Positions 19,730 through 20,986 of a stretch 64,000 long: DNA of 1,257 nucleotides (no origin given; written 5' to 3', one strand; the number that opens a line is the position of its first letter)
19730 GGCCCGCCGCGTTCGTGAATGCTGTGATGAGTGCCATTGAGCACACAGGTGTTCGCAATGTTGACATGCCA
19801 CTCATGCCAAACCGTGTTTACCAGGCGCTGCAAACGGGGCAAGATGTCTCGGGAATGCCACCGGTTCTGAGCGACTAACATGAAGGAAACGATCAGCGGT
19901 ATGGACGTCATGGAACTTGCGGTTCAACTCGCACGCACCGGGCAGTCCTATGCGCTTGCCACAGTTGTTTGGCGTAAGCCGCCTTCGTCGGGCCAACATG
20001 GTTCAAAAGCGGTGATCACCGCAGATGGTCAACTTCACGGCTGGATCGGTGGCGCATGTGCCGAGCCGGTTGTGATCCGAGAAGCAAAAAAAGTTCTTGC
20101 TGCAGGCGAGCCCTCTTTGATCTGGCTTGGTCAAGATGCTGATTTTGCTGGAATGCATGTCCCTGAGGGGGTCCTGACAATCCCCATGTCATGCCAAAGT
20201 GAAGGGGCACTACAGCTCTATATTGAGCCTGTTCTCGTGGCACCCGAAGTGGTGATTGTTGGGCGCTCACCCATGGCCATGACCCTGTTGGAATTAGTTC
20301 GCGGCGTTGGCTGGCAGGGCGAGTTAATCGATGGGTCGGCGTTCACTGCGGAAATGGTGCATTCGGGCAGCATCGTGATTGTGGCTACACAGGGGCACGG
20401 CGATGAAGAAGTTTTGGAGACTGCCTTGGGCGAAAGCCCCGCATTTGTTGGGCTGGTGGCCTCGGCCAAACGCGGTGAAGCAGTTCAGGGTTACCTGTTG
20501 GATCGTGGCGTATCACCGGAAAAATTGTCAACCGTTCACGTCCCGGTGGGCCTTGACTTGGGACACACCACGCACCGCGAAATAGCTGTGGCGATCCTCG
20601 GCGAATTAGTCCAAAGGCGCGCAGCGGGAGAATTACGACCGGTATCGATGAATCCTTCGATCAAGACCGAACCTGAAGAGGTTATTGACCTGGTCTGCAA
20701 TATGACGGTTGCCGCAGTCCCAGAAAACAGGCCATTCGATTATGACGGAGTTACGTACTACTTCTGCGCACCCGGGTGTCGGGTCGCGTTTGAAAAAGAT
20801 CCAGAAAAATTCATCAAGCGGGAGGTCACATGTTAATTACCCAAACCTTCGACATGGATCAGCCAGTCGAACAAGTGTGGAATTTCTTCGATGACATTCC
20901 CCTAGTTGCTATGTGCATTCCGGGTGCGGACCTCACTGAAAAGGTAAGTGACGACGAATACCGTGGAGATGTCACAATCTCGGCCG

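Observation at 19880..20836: XdhC/CoxF-like maturation factor fused to a YHS (TRASH-type) metal-binding domain, directly after coxL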

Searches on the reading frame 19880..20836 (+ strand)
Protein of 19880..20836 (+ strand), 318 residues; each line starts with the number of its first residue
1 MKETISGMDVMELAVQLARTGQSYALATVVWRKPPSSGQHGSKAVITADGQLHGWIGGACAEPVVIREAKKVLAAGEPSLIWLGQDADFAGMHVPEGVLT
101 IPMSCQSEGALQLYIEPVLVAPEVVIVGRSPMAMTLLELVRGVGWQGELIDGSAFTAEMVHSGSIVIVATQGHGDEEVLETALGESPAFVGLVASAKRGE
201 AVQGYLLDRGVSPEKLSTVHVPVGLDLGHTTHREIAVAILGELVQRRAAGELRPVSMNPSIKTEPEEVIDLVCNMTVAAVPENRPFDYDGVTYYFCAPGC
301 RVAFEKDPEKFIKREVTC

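Call 3: search_protein_families(library=pfam, proteins=[window:19880-20836:+], max_evalue=0.01)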
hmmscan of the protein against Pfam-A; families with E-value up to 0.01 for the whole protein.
window:19880-20836:+ (318 aa): 3 families
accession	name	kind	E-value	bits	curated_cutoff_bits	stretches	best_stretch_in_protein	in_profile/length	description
PF13478.12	XdhC_C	-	2.3e-21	77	29.7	1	124-243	1-125/125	XdhC Rossmann domain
PF02625.21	XdhC_CoxI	-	3.2e-17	62.6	24.3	1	18-80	2-64/68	XdhC and CoxI family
PF04945.19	YHS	-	9.4e-10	38.8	30.3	1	268-313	1-45/47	YHS domain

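Call 4: search_protein_families(library=ncbifam, proteins=[window:19880-20836:+], max_evalue=0.01)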
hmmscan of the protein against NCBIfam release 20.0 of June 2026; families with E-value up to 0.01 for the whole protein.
window:19880-20836:+ (318 aa): 2 families
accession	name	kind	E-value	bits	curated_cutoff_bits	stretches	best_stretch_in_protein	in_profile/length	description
NF045664.1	XdhC_rel_AOR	equivalog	3.9e-30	105.3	350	2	154-248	250-345/346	XdhC family aldehyde oxidoreductase maturation factor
TIGR02964.1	xanthine_xdhC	equivalog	1.3e-07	31.4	161.6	1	158-243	157-245/246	xanthine dehydrogenase accessory protein XdhC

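Call 8: find_homologous_proteins(query=window:19880-20833:+, max_evalue=0.00001)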
Query window:19880-20833:+ (318 aa): 7077 proteins with E <= 0.00001 among 8000 candidates; the best 120 are listed.
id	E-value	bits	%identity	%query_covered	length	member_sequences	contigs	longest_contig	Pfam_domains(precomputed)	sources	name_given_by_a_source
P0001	1.3e-207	706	100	100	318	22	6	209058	PF02625.22,PF13478.13,PF04945.20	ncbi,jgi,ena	-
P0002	9.9e-198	674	95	100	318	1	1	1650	PF02625.22,PF13478.13,PF04945.20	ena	-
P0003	1.0e-195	667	94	100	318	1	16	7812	PF02625.22,PF13478.13,PF04945.20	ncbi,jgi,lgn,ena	jgi:xanthine dehydrogenase accessory factor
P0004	5.6e-195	665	94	100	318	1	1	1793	PF02625.22,PF13478.13,PF04945.20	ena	-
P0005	3.0e-190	649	92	100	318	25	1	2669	PF02625.22,PF13478.13,PF04945.20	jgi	jgi:xanthine dehydrogenase accessory factor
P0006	1.1e-189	647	91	100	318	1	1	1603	PF02625.22,PF13478.13,PF04945.20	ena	-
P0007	8.0e-189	644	90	100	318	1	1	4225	PF02625.22,PF13478.13,PF04945.20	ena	-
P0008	1.1e-188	644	90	100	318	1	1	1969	PF02625.22,PF13478.13,PF04945.20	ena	-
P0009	1.6e-188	643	90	100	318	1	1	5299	PF02625.22,PF13478.13,PF04945.20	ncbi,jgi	jgi:xanthine dehydrogenase accessory factor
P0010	2.9e-188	643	90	100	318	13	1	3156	PF02625.22,PF13478.13,PF04945.20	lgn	-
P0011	4.9e-188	642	90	100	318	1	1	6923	PF02625.22,PF13478.13,PF04945.20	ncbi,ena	-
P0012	3.7e-187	639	90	100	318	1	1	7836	PF02625.22,PF13478.13,PF04945.20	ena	-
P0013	5.3e-186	635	89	100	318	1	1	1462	PF02625.22,PF13478.13,PF04945.20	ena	-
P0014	3.0e-185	633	89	100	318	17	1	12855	PF02625.22,PF13478.13,PF04945.20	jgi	-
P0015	5.9e-184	628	88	100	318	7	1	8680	PF02625.22,PF13478.13,PF04945.20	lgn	-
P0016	4.3e-179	612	85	100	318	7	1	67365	PF02625.22,PF13478.13,PF04945.20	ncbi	-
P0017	3.5e-175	600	91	92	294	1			PF02625.22,PF13478.13,PF04945.20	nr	nr:XdhC family protein [Actinomycetes bacterium]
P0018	3.1e-168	577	94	86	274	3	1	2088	PF02625.22,PF13478.13,PF04945.20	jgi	jgi:xanthine dehydrogenase accessory factor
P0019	4.9e-164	563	78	100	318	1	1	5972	PF02625.22,PF13478.13,PF04945.20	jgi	jgi:xanthine dehydrogenase accessory factor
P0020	1.5e-163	561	78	100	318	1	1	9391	PF02625.22,PF13478.13,PF04945.20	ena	-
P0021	6.4e-163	559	79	100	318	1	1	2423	PF02625.22,PF13478.13,PF04945.20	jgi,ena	-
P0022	2.0e-162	558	78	100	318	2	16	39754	PF02625.22,PF13478.13,PF04945.20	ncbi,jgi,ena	jgi:xanthine dehydrogenase accessory factor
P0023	5.0e-160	550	79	97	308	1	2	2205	PF02625.22,PF13478.13,PF04945.20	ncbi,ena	-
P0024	3.2e-158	544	75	100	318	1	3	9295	PF02625.22,PF13478.13,PF04945.20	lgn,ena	-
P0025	7.0e-158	543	79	97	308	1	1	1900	PF02625.22,PF13478.13,PF04945.20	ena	-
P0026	2.6e-156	538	75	100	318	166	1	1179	PF02625.22,PF13478.13,PF04945.20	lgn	-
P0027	4.9e-156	537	78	97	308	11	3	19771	PF02625.22,PF13478.13,PF04945.20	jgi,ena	jgi:xanthine dehydrogenase accessory factor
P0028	1.8e-155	535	74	100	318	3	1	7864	PF02625.22,PF13478.13,PF04945.20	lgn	-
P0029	4.6e-155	533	74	100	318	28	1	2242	PF02625.22,PF13478.13,PF04945.20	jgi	jgi:xanthine dehydrogenase accessory factor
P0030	1.9e-153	528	74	98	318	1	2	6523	PF02625.22,PF13478.13,PF04945.20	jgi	jgi:xanthine dehydrogenase accessory factor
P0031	9.5e-153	526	72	100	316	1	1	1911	PF02625.22,PF13478.13,PF04945.20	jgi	jgi:xanthine dehydrogenase accessory factor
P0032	2.3e-152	525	73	100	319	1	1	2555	PF02625.22,PF13478.13,PF04945.20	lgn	-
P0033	2.0e-151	522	72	100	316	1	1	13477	PF02625.22,PF13478.13,PF04945.20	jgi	jgi:xanthine dehydrogenase accessory factor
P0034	2.9e-151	521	74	98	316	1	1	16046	PF02625.22,PF13478.13,PF04945.20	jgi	jgi:xanthine dehydrogenase accessory factor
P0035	5.3e-151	520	73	100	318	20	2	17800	PF02625.22,PF13478.13,PF04945.20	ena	-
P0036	8.0e-150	516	74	98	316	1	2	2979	PF02625.22,PF13478.13,PF04945.20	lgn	-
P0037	8.0e-150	516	74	98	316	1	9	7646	PF02625.22,PF13478.13,PF04945.20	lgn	-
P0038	9.0e-150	516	74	98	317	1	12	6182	PF02625.22,PF13478.13,PF04945.20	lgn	-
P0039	1.0e-149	516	74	98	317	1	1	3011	PF02625.22,PF13478.13,PF04945.20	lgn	-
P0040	2.0e-149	515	74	98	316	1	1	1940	PF02625.22,PF13478.13,PF04945.20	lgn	-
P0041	5.4e-149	514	74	98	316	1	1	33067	PF02625.22,PF13478.13,PF04945.20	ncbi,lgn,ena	-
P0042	8.8e-149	513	73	98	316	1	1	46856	PF02625.22,PF13478.13,PF04945.20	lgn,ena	-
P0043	9.5e-149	513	73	98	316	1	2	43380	PF02625.22,PF13478.13,PF04945.20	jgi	-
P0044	1.0e-148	513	74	98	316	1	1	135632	PF02625.22,PF13478.13,PF04945.20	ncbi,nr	ncbi:MAG: YHS domain-containing protein [Actinobacteria bacterium]|nr:YHS domain-containing protein 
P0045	1.1e-148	513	73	98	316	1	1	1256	PF02625.22,PF13478.13,PF04945.20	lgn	-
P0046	1.1e-148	513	74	98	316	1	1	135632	PF02625.22,PF13478.13,PF04945.20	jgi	-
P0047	1.7e-148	512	73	98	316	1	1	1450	PF02625.22,PF13478.13,PF04945.20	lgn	-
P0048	2.5e-148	511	73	98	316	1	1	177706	PF02625.22,PF13478.13,PF04945.20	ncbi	-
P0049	2.7e-148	511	73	98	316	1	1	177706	PF02625.22,PF13478.13,PF04945.20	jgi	jgi:xanthine dehydrogenase accessory factor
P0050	4.6e-148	510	72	98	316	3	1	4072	PF02625.22,PF13478.13,PF04945.20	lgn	-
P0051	1.4e-147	509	71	99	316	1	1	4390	PF02625.22,PF13478.13,PF04945.20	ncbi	-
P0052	1.7e-147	509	71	99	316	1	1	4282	PF02625.22,PF13478.13,PF04945.20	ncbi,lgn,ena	-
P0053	2.1e-147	508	72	98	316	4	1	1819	PF02625.22,PF13478.13,PF04945.20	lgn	-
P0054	2.2e-147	508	71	99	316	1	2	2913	PF02625.22,PF13478.13,PF04945.20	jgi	jgi:xanthine dehydrogenase accessory factor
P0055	2.2e-147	508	73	98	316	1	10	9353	PF02625.22,PF13478.13,PF04945.20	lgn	-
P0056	2.4e-147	508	72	98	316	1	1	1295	PF02625.22,PF13478.13,PF04945.20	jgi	-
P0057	2.4e-147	508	73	98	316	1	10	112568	PF02625.22,PF13478.13,PF04945.20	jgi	-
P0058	2.5e-147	508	73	98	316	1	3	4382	PF02625.22,PF13478.13,PF04945.20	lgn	-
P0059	7.5e-147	507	72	98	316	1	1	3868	PF02625.22,PF13478.13,PF04945.20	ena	-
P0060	7.7e-147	506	72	98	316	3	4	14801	PF02625.22,PF13478.13,PF04945.20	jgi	-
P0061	1.7e-146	505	70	99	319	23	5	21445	PF02625.22,PF13478.13,PF04945.20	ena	-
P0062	2.7e-146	505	73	98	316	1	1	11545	PF02625.22,PF13478.13,PF04945.20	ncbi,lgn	-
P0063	2.7e-146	505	73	98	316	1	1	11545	PF02625.22,PF13478.13,PF04945.20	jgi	jgi:xanthine dehydrogenase accessory factor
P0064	4.7e-146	504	70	99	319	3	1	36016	PF02625.22,PF13478.13,PF04945.20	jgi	jgi:xanthine dehydrogenase accessory factor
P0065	6.6e-146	503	70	99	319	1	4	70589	PF02625.22,PF13478.13,PF04945.20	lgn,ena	-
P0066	6.7e-146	503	70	99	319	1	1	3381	PF02625.22,PF13478.13,PF04945.20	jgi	jgi:xanthine dehydrogenase accessory factor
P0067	1.4e-145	502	73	97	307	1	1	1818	PF02625.22,PF13478.13,PF04945.20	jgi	jgi:xanthine dehydrogenase accessory factor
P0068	3.1e-145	501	70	99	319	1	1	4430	PF02625.22,PF13478.13,PF04945.20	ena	-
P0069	3.1e-145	501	70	99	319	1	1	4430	PF02625.22,PF13478.13,PF04945.20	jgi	-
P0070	4.1e-145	501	70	99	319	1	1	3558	PF02625.22,PF13478.13,PF04945.20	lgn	-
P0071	4.6e-145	501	70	99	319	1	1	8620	PF02625.22,PF13478.13,PF04945.20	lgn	-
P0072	5.7e-145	500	70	99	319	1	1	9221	PF02625.22,PF13478.13,PF04945.20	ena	-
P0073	7.0e-145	500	70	99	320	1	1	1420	PF02625.22,PF13478.13,PF04945.20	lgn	-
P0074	1.3e-144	499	73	97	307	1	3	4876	PF02625.22,PF13478.13,PF04945.20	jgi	-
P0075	1.3e-144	499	70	99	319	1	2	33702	PF02625.22,PF13478.13,PF04945.20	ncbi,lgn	-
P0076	1.3e-144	499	70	99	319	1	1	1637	PF02625.22,PF13478.13,PF04945.20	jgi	jgi:xanthine dehydrogenase accessory factor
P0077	1.4e-144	499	72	97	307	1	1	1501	PF02625.22,PF13478.13,PF04945.20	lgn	-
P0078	2.2e-144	498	73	97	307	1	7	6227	PF02625.22,PF13478.13,PF04945.20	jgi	jgi:xanthine dehydrogenase accessory factor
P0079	2.7e-144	498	70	98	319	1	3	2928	PF02625.22,PF13478.13,PF04945.20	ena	-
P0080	2.7e-144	498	70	98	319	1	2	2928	PF02625.22,PF13478.13,PF04945.20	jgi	-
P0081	4.4e-144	497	69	99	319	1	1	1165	PF02625.22,PF13478.13,PF04945.20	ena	-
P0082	5.0e-144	497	71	100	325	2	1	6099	PF02625.22,PF13478.13,PF04945.20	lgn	-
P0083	5.9e-144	497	71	98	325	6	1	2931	PF02625.22,PF13478.13,PF04945.20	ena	-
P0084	6.1e-144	497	72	97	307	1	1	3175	PF02625.22,PF13478.13,PF04945.20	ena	-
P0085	7.7e-144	497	68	99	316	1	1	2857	PF02625.22,PF13478.13,PF04945.20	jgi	jgi:xanthine dehydrogenase accessory factor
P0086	8.2e-144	497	71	97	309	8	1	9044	PF02625.22,PF13478.13,PF04945.20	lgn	-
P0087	9.3e-144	496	69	98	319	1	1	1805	PF02625.22,PF13478.13,PF04945.20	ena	-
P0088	1.2e-143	496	70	97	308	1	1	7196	PF02625.22,PF13478.13,PF04945.20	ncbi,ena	-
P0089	1.6e-143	496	71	97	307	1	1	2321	PF02625.22,PF13478.13,PF04945.20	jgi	-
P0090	3.4e-143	494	71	97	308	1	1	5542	PF02625.22,PF13478.13,PF04945.20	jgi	-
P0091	7.2e-143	493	71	97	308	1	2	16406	PF02625.22,PF13478.13,PF04945.20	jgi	jgi:xanthine dehydrogenase accessory factor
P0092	3.3e-142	491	68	99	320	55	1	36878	PF02625.22,PF13478.13,PF04945.20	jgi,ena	jgi:xanthine dehydrogenase accessory factor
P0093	3.7e-142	491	70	97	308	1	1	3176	PF02625.22,PF13478.13,PF04945.20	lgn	-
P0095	5.1e-142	491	70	97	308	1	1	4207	PF02625.22,PF13478.13,PF04945.20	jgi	jgi:xanthine dehydrogenase accessory factor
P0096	5.1e-142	491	70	97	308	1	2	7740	PF02625.22,PF13478.13,PF04945.20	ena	-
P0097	1.4e-141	489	70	97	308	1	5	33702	PF02625.22,PF13478.13,PF04945.20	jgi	jgi:xanthine dehydrogenase accessory factor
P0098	1.5e-141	489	68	98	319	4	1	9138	PF02625.22,PF13478.13,PF04945.20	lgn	-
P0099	2.9e-141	488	68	99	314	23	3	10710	PF02625.22,PF13478.13,PF04945.20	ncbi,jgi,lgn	jgi:xanthine dehydrogenase accessory factor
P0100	4.5e-141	488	69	97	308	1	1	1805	PF02625.22,PF13478.13,PF04945.20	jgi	jgi:xanthine dehydrogenase accessory factor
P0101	1.3e-140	486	67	99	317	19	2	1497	PF02625.22,PF13478.13,PF04945.20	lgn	-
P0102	1.8e-140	486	67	100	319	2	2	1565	PF02625.22,PF13478.13,PF04945.20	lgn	-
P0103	2.8e-140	485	68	98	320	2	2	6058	PF02625.22,PF13478.13,PF04945.20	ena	-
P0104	6.5e-140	484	67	99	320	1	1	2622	PF02625.22,PF13478.13,PF04945.20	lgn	-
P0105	9.2e-140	483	66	100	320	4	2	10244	PF02625.22,PF13478.13,PF04945.20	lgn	-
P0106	1.9e-139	482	66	99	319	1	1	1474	PF02625.22,PF13478.13,PF04945.20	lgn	-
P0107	2.2e-139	482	68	98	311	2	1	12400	PF02625.22,PF13478.13,PF04945.20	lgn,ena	-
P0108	5.1e-138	477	66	99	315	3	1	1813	PF02625.22,PF13478.13,PF04945.20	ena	-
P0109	1.6e-137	476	66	98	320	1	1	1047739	PF02625.22,PF13478.13,PF04945.20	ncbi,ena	-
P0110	1.8e-137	476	66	99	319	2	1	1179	PF02625.22,PF13478.13,PF04945.20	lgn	-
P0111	2.3e-137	475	65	98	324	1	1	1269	PF02625.22,PF13478.13,PF04945.20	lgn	-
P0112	2.7e-137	475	65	98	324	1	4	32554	PF02625.22,PF13478.13,PF04945.20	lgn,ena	-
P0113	3.0e-137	475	64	98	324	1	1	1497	PF02625.22,PF13478.13,PF04945.20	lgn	-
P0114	4.7e-137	474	70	100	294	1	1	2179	PF02625.22,PF13478.13,PF04945.20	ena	-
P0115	1.4e-136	473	72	92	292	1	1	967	PF02625.22,PF13478.13,PF04945.20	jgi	jgi:xanthine dehydrogenase accessory factor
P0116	2.7e-136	472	65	99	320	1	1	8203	PF02625.22,PF13478.13,PF04945.20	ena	-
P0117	3.4e-136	472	66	97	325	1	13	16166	PF02625.22,PF13478.13,PF04945.20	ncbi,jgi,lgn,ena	-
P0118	3.5e-136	471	66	97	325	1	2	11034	PF02625.22,PF13478.13,PF04945.20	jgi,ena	-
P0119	4.1e-136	471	66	99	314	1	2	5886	PF02625.22,PF13478.13,PF04945.20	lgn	-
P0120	4.4e-136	471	64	100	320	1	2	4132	PF02625.22,PF13478.13,PF04945.20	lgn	-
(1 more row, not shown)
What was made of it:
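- Checked: 119 of the 120 nearest 90%-identity clusters have the same three Pfam domains (call 8).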

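Call 18: search_protein_representatives(protein=window:19880-20833:+)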
Query: 318 residues. Proteins with E-value up to 0.001 (for the whole library): 11373; up to 1e-10: 3093; up to 1e-30: 360. The best 150 are listed.
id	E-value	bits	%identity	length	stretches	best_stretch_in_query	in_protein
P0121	7.1e-94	330.8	58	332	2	6-253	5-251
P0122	1.1e-91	323.6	53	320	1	6-313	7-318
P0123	1.0e-88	313.9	56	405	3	88-253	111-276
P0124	6.2e-82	291.6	51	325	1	8-311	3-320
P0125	1.3e-76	274.1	49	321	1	12-315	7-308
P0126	1.6e-75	270.5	68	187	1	132-318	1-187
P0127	2.1e-72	260.3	46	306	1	14-312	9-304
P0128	2.7e-72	260.0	45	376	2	8-265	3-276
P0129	3.4e-66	239.9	56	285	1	7-226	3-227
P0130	1.4e-65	237.9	46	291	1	25-312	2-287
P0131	6.4e-65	235.7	54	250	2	6-172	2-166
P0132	7.8e-65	235.4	40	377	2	15-314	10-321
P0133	3.1e-64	233.5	64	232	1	135-318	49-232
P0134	1.7e-62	227.7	44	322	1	13-312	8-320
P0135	3.4e-62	226.8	44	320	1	13-316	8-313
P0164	7.1e-53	196.2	45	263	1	10-252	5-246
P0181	8.5e-51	189.3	48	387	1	5-256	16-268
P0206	5.2e-48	180.2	37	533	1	9-308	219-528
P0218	8.8e-47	176.1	44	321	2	50-254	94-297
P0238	5.3e-44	167.0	39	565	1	9-313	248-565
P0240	7.1e-44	166.6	43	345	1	10-253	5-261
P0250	3.9e-43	164.2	38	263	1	16-246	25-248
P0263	4.0e-42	160.8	41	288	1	14-250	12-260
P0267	7.2e-42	160.0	44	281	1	9-249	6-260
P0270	9.3e-42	159.6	41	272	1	14-259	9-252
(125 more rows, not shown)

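Call 24: find_related_loci(query=A1, collection=genome_contigs, flank=10000)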
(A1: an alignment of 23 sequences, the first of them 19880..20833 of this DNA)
Query A1 (318 aa) in genome_contigs; peptide patterns used: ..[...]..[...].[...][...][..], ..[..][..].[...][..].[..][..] (x = any residue, [..] = any of these).
600 stretches matched a pattern (row limit reached: there are more); 566 encode a relative of the query (tblastn E <= 1e-3); the best 80 are kept; 80 distinct loci.
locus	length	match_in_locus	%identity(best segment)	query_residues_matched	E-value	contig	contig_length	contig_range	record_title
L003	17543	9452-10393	61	5-318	9e-133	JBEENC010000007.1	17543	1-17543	MAG: Actinomycetota bacterium isolate crookedriver_2019_sw_WHONDRS-S19S_0041_A_bin.31 scaffold_0000780, whole genome sho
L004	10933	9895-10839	62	5-318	5e-132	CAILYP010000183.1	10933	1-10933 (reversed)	MAG: uncultured actinobacterium isolate Umea1p2_bin-0913 genome assembly, contig: bin-0913:183/241, whole genome shotgun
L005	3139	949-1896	59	1-318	5e-131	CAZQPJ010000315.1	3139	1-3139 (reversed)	MAG TPA_asm: uncultured Bifidobacterium sp. isolate SRP124364_co1_122 genome assembly, contig: NODE_41685_length_3139_co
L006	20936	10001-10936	55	5-318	9e-118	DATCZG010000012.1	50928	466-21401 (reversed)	MAG TPA_asm: Ilumatobacter sp. isolate SMAG_U64 k141_438751, whole genome shotgun sequence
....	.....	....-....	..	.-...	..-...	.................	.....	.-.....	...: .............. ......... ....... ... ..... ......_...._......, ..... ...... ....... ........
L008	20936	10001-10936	56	3-318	3e-113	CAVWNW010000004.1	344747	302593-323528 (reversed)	MAG: uncultured bacterium isolate MFD09267.bin.2.210 genome assembly, contig: contig_1267, whole genome shotgun sequence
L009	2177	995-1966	55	6-318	2e-116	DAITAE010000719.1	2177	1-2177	MAG TPA_asm: Streptosporangiaceae bacterium isolate CTOTU27891 NODE_18581_length_2177_cov_6.524505, whole genome shotgun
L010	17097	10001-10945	55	4-318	3e-108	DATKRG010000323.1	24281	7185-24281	MAG TPA_asm: Streptosporangiaceae bacterium isolate SMAG_U14022 k141_635212, whole genome shotgun sequence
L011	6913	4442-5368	58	10-318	7e-106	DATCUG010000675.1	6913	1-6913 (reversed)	MAG TPA_asm: Streptosporangiaceae bacterium isolate SMAG_U7352 k141_169256, whole genome shotgun sequence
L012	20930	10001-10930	54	1-315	1e-103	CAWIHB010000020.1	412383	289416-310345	MAG: uncultured Actinomycetes bacterium isolate MFD05502.bin.2.31 genome assembly, contig: contig_6756, whole genome sho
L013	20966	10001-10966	53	5-313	4e-103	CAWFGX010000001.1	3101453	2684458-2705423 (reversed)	MAG: uncultured Actinomycetota bacterium isolate MFD02671.bin.1.140 genome assembly, contig: contig_15648, whole genome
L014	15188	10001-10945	52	2-313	2e-102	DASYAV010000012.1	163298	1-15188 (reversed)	MAG TPA_asm: Streptosporangiaceae bacterium isolate SMAG_U4890 k141_2376951, whole genome shotgun sequence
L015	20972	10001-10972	52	4-318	1e-101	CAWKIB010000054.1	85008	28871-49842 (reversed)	MAG: uncultured Actinomycetes bacterium isolate MFD02671.bin.2.59 genome assembly, contig: contig_5051, whole genome sho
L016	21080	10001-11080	50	2-316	5e-102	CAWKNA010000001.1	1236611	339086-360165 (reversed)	MAG: uncultured Actinomycetota bacterium isolate MFD00991.bin.1.80 genome assembly, contig: contig_15693, whole genome s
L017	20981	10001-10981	55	5-318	8e-102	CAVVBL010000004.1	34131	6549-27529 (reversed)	MAG: uncultured Actinomycetota bacterium isolate MFD04434.bin.2.13 genome assembly, contig: contig_20919, whole genome s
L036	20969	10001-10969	45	4-312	1e-84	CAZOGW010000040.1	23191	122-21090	MAG TPA_asm: uncultured Acidimicrobiaceae bacterium isolate SRP344714_co2_353 genome assembly, contig: NODE_5636_length_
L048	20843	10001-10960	43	6-313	9e-76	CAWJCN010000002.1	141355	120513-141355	MAG: uncultured Actinomycetes bacterium isolate MFD04944.bin.1.334 genome assembly, contig: contig_28064, whole genome s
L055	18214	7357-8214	44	9-312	6e-69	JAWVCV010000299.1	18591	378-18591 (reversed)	MAG: Gaiellaceae bacterium isolate BP_391 scaffold_4268705, whole genome shotgun sequence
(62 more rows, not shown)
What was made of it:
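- My prevalence counts from calls 8, 18 and 24 are biased toward YHS-bearing proteins, because the query itself contains YHS.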

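Call 27: search_solved_structures(query=window:19880-20833:+, max_evalue=0.01)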
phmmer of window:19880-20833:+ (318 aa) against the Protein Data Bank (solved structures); distinct sequences matched with E-value up to 0.01: 2.
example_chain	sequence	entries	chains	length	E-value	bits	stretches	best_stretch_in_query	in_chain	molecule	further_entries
2we7_A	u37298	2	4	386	4.9e-14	55.4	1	24-256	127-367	Xanthine dehydrogenase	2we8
3on5_A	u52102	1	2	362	2.3e-05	26.9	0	6-77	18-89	BH1974 protein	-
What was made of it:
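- On CoxF (XdhC-family maturation factor of form-I Mo-Cu CODH): PDB relatives are 2WE7/2WE8 and 3ON5 (call 27).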
